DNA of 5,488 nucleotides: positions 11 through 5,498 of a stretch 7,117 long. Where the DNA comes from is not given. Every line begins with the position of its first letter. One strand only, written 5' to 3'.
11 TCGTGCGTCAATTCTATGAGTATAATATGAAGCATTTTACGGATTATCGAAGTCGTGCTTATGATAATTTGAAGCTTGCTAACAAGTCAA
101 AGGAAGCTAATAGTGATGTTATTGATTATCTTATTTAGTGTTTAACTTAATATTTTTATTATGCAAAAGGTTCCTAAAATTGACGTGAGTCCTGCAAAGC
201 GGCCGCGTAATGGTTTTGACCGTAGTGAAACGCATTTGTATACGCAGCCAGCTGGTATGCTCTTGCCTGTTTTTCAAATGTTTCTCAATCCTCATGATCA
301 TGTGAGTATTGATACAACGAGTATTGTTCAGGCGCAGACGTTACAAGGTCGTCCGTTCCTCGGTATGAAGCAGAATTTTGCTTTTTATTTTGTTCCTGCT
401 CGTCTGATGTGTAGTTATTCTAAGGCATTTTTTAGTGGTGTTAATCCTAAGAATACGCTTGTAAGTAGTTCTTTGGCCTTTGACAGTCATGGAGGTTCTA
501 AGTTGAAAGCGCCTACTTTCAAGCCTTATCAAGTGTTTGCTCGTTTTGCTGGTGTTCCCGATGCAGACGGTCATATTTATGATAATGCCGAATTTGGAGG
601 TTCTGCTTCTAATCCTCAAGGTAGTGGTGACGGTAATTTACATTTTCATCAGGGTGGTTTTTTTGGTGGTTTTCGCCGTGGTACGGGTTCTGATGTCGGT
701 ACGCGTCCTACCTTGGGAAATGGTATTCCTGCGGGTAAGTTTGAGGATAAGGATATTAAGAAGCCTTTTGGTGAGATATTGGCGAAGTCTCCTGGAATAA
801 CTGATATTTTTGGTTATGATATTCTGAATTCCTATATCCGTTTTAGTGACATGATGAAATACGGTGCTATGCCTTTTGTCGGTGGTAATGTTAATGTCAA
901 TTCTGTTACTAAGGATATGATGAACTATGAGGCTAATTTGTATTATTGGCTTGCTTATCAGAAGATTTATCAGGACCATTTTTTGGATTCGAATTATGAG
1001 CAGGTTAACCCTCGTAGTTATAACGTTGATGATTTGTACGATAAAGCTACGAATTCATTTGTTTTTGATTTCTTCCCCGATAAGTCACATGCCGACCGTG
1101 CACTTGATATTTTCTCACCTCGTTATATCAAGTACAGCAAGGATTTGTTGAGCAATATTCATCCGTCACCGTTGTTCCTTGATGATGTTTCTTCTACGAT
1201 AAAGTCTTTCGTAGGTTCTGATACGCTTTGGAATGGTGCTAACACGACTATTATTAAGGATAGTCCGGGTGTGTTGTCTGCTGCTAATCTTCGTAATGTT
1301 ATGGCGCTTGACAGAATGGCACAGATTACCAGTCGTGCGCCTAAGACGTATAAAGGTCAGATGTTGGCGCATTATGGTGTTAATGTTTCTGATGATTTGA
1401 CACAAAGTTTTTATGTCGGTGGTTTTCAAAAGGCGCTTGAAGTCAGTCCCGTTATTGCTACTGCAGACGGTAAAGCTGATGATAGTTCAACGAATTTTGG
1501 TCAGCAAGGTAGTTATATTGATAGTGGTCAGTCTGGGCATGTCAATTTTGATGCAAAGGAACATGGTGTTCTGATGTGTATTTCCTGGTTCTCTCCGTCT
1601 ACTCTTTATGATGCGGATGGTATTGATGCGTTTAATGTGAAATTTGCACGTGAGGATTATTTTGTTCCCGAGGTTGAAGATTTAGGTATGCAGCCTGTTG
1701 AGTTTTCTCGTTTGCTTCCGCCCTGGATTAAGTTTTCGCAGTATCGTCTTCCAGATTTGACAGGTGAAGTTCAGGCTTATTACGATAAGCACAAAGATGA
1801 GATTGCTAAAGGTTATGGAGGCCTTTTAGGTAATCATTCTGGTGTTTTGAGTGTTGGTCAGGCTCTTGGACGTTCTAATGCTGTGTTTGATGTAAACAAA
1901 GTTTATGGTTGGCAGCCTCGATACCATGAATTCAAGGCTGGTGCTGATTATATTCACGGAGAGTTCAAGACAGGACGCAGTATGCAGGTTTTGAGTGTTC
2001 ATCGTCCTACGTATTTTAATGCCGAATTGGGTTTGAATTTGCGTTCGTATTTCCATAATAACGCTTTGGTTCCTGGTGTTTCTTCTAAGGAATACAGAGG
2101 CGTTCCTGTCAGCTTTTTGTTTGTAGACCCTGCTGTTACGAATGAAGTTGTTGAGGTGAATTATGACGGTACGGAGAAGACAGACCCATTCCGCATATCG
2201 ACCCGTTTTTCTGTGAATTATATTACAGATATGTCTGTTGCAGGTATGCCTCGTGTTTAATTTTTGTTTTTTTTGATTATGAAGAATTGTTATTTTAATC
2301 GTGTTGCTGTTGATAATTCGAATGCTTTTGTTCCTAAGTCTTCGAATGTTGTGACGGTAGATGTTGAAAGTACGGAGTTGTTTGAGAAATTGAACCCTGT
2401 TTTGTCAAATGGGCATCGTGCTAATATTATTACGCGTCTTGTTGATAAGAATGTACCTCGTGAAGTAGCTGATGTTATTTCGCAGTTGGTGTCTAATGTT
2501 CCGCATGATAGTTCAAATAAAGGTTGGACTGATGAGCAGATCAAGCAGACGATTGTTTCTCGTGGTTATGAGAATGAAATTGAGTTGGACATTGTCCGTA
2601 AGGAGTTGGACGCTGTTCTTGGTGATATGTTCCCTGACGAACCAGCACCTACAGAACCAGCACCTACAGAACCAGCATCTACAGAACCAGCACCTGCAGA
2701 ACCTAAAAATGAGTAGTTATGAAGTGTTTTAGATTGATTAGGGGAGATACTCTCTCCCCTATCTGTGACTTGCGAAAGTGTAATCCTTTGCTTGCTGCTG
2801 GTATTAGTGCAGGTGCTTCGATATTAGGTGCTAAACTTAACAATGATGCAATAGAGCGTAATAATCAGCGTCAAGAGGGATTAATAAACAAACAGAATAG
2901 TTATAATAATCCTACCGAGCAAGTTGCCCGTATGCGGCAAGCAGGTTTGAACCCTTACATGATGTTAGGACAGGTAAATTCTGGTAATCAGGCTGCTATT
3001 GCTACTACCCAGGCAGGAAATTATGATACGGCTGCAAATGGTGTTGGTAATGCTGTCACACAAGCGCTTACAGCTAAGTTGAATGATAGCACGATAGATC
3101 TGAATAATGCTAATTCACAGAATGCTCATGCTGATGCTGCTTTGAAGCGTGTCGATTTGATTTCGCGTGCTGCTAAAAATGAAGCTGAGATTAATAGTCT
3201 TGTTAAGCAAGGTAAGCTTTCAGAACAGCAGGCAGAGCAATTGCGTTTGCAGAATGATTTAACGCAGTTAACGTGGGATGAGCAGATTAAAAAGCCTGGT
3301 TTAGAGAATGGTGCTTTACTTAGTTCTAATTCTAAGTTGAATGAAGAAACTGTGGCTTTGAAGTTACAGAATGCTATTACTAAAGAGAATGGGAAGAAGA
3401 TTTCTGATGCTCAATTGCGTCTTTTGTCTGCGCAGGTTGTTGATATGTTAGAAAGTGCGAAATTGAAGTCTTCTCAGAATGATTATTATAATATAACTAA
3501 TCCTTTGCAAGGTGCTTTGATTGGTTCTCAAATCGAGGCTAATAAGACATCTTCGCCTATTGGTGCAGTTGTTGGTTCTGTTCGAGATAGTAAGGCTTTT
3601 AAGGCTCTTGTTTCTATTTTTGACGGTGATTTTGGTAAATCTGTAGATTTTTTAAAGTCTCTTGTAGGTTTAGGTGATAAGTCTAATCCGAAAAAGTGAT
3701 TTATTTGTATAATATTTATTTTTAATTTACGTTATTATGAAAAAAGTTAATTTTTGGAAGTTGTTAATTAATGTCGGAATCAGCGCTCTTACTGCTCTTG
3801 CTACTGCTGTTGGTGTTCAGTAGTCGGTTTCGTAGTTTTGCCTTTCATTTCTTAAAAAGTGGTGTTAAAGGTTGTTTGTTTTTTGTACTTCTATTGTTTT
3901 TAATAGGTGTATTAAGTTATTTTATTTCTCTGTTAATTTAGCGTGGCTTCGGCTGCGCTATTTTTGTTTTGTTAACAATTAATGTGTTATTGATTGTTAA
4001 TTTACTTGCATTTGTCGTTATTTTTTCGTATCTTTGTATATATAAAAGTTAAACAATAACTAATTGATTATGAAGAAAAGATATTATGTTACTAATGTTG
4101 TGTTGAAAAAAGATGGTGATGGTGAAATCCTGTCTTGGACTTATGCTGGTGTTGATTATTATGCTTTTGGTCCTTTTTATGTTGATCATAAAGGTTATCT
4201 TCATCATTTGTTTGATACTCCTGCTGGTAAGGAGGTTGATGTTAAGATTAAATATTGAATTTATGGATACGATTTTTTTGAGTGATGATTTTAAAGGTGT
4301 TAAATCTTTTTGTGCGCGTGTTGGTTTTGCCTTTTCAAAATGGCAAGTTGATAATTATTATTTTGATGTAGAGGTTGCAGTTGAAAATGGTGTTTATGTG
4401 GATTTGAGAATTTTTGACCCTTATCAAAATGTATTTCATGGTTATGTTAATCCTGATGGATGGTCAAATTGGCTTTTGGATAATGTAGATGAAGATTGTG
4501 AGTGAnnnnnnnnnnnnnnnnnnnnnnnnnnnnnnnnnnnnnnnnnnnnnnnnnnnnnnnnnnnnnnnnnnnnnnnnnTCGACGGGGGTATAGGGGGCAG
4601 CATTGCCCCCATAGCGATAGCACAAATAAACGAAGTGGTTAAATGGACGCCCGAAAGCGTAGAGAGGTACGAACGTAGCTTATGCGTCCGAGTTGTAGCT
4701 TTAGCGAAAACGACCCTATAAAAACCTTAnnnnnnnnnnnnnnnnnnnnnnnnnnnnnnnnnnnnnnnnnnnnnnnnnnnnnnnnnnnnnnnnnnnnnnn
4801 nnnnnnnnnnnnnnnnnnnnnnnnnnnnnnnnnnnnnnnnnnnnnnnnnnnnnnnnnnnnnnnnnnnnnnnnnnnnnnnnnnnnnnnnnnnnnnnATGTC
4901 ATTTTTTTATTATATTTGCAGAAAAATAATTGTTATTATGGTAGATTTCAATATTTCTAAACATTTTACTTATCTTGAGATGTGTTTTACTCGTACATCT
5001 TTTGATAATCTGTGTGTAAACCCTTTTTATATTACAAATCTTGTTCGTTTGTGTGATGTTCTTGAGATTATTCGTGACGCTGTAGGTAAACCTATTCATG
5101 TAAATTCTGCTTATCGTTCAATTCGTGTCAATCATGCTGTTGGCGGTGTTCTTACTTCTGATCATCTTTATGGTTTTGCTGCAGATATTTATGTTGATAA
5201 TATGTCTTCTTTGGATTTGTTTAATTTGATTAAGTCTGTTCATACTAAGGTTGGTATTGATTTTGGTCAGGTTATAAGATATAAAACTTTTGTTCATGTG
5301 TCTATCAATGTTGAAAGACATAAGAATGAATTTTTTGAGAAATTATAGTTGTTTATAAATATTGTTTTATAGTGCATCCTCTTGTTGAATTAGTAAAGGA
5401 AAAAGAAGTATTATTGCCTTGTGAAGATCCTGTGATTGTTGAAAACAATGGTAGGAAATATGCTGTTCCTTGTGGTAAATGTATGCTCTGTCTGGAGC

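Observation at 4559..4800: GC-rich, hairpin-dense non-coding island with internal repeats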

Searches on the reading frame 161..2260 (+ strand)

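Call 7: search_protein_families(library=pfam, proteins=[window:161-2260:+], max_evalue=0.01)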
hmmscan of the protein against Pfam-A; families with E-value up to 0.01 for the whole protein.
window:161-2260:+ (699 aa): 1 family
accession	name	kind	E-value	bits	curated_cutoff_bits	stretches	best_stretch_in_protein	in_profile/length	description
PF02305.22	Phage_F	-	3.7e-16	59.4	25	2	252-516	123-398/501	Capsid protein (F protein)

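Call 8: search_protein_families(library=phrogs, proteins=[window:161-2260:+], max_evalue=0.001)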
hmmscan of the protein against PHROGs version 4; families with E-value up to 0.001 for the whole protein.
window:161-2260:+ (699 aa): 1 family
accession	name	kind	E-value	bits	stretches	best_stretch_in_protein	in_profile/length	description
phrog_514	-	head and packaging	5.1e-63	214.5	1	11-698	19-514/531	major head protein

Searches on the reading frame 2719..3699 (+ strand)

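Call 7: search_protein_families(library=pfam, proteins=[window:2719-3699:+], max_evalue=0.01)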
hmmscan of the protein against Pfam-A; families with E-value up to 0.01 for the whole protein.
window:2719-3699:+ (326 aa): 0 families

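Call 8: search_protein_families(library=phrogs, proteins=[window:2719-3699:+], max_evalue=0.001)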
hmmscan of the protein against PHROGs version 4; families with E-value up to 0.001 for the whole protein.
window:2719-3699:+ (326 aa): 3 families
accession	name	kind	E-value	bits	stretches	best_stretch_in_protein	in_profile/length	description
phrog_8689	-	tail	1.5e-09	39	1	50-256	44-264/327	pilot protein for DNA ejection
phrog_31272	-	tail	4.4e-06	26.9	1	45-255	50-247/294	pilot protein for DNA ejection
phrog_11693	-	tail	3.5e-05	25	1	24-178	6-162/228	pilot protein for DNA ejection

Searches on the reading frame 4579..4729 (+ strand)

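Call 77: search_protein_families(library=pfam, proteins=[L047:1327-2697:-, L048:3338-4558:-, L050:2759-3661:-, L048:5266-7848:-, L047:567-1217:+, L049:441-1184:-], max_evalue=0.01)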
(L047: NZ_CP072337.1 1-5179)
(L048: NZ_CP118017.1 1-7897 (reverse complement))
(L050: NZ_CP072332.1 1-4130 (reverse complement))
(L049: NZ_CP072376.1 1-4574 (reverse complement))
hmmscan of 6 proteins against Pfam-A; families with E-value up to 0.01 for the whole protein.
L047:1327-2697:- (456 aa): 1 family
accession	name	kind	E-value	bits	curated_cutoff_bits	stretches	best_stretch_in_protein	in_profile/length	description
PF23991.1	DUF7310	-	0.0077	17.1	40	0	191-216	28-53/83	Coiled-coil region of unknown function (DUF7310)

L048:3338-4558:- (406 aa): 1 family
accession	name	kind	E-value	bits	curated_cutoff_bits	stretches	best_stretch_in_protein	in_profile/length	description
PF03432.20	Relaxase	-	5.2e-06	27.2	24.6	1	45-156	19-126/132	MobA/VirD2-like, nuclease domain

L050:2759-3661:- (300 aa): 1 family
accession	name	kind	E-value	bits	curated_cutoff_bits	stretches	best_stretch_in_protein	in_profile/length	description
PF03432.20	Relaxase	-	4e-05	24.3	24.6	1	41-154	20-123/132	MobA/VirD2-like, nuclease domain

L048:5266-7848:- (860 aa): 1 family
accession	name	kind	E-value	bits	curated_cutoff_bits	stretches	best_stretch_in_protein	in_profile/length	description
PF13715.12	CarbopepD_reg_2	-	0.00027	21.4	32.2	1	35-119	5-88/88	CarboxypepD_reg-like domain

L047:567-1217:+ (216 aa): 0 families

L049:441-1184:- (247 aa): 0 families

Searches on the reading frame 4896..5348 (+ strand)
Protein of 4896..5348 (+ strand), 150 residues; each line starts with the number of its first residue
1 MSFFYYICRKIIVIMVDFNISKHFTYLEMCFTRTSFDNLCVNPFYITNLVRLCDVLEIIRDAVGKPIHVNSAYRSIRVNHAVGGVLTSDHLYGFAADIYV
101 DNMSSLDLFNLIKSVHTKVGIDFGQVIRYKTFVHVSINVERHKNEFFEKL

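Call 7: search_protein_families(library=pfam, proteins=[window:4896-5348:+], max_evalue=0.01)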
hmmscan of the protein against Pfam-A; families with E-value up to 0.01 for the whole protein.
window:4896-5348:+ (150 aa): 1 family
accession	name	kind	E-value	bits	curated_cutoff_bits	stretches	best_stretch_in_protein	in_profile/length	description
PF08291.16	Peptidase_M15_3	-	5.7e-21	75.1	23.2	1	22-136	1-108/108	Peptidase M15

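Call 8: search_protein_families(library=phrogs, proteins=[window:4896-5348:+], max_evalue=0.001)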
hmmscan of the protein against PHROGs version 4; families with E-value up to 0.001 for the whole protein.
window:4896-5348:+ (150 aa): 4 families
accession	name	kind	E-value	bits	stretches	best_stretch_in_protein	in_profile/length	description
phrog_894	-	lysis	4.4e-26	92.8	1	17-140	43-164/389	endolysin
phrog_17373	-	other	1.3e-09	39.1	1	53-147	42-132/224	peptidase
phrog_28234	-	lysis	3.1e-08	34.1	1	20-141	244-363/372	endolysin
phrog_25247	-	other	1.7e-05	25.1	1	51-144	423-510/520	peptidase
